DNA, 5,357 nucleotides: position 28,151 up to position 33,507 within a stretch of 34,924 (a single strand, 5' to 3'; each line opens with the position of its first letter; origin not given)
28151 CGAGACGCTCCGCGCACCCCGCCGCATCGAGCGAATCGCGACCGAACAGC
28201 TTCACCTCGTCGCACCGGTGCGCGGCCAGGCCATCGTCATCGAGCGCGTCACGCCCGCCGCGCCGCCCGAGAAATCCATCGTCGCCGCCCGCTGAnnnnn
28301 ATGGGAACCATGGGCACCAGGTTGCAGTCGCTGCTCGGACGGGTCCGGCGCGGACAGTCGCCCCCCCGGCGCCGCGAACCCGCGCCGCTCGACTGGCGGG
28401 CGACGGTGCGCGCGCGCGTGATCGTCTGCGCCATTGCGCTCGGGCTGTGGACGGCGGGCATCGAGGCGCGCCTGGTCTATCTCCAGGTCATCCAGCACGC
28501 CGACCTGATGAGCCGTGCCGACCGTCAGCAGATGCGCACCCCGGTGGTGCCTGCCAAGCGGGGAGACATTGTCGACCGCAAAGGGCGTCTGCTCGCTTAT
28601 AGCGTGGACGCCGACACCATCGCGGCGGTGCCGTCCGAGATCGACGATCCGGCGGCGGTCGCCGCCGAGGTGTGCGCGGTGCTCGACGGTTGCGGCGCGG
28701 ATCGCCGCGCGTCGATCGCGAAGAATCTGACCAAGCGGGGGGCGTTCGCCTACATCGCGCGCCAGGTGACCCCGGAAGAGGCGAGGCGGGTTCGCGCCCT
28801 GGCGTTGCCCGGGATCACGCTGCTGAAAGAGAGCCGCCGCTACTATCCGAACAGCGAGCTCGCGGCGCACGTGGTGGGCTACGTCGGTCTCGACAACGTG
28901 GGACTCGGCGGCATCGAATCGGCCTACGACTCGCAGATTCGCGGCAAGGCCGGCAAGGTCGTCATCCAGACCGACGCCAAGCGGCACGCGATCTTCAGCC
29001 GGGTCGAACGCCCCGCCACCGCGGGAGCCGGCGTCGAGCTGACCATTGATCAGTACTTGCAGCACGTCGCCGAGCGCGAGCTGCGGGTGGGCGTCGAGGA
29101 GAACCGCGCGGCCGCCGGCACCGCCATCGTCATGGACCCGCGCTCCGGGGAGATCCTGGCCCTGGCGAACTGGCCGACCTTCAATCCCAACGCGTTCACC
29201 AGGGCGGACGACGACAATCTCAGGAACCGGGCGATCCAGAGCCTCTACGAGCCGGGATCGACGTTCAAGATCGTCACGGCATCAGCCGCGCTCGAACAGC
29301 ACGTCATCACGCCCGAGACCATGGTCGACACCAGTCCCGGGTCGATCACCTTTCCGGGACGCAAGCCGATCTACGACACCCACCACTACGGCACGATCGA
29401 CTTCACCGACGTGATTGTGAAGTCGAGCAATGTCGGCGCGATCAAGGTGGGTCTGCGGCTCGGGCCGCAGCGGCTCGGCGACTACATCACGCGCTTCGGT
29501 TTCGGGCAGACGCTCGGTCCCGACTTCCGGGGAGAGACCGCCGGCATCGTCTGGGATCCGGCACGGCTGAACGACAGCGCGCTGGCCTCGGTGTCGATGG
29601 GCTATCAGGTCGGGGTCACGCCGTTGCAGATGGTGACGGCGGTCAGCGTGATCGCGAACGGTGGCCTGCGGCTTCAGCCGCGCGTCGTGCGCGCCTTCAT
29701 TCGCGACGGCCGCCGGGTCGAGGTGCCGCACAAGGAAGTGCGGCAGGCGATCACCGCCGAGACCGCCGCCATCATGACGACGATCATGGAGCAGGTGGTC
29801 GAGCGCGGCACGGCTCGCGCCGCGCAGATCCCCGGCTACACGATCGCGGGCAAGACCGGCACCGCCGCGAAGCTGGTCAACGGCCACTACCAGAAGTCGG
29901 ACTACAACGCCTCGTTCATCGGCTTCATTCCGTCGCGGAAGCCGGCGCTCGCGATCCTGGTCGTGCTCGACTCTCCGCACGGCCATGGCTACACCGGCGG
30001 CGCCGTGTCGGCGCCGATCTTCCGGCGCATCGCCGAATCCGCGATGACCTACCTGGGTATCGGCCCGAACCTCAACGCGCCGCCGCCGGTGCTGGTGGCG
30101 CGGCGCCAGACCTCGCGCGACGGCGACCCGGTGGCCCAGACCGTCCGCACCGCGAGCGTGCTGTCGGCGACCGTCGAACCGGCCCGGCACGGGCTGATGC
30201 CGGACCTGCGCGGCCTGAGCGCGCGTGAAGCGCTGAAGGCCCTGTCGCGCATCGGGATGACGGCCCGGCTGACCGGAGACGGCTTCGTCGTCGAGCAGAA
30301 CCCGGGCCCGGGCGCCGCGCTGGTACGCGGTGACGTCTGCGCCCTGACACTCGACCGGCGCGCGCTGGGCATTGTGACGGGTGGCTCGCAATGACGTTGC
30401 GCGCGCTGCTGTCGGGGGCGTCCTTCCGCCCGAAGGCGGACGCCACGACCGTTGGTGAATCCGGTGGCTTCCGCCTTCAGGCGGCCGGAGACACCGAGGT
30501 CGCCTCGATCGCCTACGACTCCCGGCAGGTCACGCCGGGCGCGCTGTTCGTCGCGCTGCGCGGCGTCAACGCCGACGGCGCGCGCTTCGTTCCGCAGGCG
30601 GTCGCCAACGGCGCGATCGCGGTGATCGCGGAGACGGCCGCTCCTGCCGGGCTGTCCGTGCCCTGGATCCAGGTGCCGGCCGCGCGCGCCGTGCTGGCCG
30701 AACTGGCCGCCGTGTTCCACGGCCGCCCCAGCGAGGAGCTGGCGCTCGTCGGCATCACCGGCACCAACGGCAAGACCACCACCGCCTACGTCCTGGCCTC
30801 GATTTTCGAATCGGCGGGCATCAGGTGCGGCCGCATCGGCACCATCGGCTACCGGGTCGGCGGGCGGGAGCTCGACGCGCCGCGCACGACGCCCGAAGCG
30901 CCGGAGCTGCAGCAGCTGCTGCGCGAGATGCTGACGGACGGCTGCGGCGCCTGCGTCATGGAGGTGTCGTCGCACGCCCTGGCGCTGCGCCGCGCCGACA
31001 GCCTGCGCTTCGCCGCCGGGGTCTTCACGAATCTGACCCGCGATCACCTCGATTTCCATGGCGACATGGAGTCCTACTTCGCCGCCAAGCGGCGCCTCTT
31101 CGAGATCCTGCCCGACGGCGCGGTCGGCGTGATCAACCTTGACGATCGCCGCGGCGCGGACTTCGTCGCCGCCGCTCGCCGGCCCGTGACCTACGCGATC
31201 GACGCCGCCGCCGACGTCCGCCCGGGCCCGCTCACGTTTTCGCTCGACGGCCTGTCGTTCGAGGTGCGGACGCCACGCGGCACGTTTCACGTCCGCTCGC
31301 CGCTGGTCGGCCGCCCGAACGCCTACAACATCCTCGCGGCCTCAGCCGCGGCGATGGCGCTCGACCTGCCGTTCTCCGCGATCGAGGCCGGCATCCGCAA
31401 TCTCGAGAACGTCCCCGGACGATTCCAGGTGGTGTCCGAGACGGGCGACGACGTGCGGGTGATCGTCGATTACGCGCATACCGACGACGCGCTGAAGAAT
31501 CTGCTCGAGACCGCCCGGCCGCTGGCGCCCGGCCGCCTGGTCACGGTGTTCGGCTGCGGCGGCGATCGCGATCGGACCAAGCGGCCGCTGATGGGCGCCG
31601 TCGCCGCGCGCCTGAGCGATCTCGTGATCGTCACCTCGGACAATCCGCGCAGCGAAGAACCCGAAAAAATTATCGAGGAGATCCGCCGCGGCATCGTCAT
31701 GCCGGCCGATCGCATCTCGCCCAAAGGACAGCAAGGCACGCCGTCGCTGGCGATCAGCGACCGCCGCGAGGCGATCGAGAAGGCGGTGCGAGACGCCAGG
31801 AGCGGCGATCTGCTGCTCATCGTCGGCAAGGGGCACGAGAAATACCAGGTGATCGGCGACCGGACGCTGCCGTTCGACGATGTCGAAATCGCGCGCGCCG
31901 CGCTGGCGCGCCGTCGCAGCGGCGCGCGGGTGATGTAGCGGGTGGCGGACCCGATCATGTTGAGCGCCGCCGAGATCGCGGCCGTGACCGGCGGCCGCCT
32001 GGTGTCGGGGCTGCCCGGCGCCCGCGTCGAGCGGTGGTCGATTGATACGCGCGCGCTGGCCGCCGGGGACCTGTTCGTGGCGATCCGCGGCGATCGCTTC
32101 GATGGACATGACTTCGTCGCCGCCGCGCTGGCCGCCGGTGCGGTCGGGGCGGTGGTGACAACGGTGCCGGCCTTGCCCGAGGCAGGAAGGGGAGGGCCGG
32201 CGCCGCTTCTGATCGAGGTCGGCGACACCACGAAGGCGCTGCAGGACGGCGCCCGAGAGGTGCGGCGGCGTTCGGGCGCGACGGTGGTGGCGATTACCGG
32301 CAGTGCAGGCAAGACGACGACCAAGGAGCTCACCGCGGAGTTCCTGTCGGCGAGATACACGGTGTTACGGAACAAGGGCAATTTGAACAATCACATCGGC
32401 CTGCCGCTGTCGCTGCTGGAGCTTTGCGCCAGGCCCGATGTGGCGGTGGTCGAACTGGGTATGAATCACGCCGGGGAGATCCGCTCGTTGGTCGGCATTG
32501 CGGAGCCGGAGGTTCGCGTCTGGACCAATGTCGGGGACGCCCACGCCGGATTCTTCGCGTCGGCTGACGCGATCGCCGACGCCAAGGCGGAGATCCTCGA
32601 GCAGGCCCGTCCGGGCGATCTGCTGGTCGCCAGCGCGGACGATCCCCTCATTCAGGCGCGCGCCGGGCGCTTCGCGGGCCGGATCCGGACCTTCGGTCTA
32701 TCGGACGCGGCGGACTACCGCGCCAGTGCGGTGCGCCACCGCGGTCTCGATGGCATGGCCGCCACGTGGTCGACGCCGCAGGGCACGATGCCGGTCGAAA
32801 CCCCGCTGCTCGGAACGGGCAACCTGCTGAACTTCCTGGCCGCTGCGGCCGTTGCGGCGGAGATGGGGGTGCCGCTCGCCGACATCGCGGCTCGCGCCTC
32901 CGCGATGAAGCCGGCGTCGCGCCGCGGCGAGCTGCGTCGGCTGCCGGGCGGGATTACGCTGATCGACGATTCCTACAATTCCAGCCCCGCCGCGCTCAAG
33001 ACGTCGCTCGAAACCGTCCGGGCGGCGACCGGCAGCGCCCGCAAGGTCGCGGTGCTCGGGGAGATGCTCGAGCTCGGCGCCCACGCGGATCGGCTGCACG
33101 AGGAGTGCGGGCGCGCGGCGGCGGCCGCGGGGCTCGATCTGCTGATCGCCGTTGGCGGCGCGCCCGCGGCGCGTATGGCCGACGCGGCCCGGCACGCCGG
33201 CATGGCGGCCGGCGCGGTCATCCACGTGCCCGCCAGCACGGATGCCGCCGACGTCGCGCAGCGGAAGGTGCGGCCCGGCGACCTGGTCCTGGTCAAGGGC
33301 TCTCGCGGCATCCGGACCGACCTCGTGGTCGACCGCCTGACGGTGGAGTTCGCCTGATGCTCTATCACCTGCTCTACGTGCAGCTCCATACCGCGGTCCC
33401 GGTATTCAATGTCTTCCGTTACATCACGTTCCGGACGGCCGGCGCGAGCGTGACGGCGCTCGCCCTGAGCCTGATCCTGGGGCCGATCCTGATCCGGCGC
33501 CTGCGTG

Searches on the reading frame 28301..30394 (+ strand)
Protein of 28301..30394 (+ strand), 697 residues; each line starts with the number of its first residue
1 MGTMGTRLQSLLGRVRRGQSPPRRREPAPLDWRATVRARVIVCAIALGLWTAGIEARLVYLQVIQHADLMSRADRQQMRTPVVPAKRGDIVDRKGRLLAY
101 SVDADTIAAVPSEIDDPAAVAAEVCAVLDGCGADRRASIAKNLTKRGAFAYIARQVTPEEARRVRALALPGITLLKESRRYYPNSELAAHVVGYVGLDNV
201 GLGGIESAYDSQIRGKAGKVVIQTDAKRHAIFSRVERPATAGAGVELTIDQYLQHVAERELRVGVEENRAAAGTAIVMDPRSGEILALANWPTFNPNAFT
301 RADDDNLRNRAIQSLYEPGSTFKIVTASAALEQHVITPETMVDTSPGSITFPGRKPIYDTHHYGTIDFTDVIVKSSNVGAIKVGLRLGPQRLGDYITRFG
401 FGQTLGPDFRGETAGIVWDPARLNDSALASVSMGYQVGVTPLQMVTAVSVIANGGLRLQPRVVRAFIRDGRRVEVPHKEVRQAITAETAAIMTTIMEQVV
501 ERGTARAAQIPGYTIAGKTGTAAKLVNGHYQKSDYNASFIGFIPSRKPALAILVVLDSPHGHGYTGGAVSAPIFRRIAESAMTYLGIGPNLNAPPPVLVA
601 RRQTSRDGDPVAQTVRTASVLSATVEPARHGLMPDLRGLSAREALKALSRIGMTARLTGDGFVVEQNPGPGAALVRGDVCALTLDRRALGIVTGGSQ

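Call 10: search_protein_families(library=pfam, proteins=[window:28301-30394:+], max_evalue=0.01)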
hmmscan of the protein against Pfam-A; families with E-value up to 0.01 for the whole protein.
window:28301-30394:+ (697 aa): 4 families
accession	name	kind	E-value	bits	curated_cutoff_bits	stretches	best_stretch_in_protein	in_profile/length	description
PF00905.27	Transpeptidase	-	1e-78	265.1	22.1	1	273-578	1-298/299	Penicillin binding protein transpeptidase domain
PF03717.20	PBP_dimer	-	1.1e-24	88.3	24.4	1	83-227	2-172/180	Penicillin-binding Protein dimerisation domain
PF03793.24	PASTA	-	1.4e-09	38.2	23.2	1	633-679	3-57/64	PASTA domain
PF21922.1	PBP_dimer_2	-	5.2e-06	27.1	27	1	179-223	24-67/83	Penicillin binding protein A dimerisation domain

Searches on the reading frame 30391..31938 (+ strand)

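Call 10: search_protein_families(library=pfam, proteins=[window:30391-31938:+], max_evalue=0.01)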
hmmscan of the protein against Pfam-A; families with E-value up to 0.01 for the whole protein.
window:30391-31938:+ (515 aa): 3 families
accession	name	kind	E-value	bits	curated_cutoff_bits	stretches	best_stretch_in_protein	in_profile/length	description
PF08245.18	Mur_ligase_M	-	2.8e-53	181.3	24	1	122-321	1-200/200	Mur ligase middle domain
PF02875.26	Mur_ligase_C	-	1.9e-35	122.9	28.4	1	343-481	1-127/127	Mur ligase, glutamate ligase domain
PF01225.30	Mur_ligase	-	5.1e-12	46.4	21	1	37-109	2-94/95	Mur ligase family, catalytic domain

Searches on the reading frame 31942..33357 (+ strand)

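Call 10: search_protein_families(library=pfam, proteins=[window:31942-33357:+], max_evalue=0.01)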
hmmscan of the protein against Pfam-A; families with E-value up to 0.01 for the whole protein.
window:31942-33357:+ (471 aa): 3 families
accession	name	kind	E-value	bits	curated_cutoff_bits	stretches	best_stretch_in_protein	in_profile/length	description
PF08245.18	Mur_ligase_M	-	8e-42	143.9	24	1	118-305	1-200/200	Mur ligase middle domain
PF02875.26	Mur_ligase_C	-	9.2e-20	72.2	28.4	1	327-455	1-127/127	Mur ligase, glutamate ligase domain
PF01225.30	Mur_ligase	-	4.3e-07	30.7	21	1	33-72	6-50/95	Mur ligase family, catalytic domain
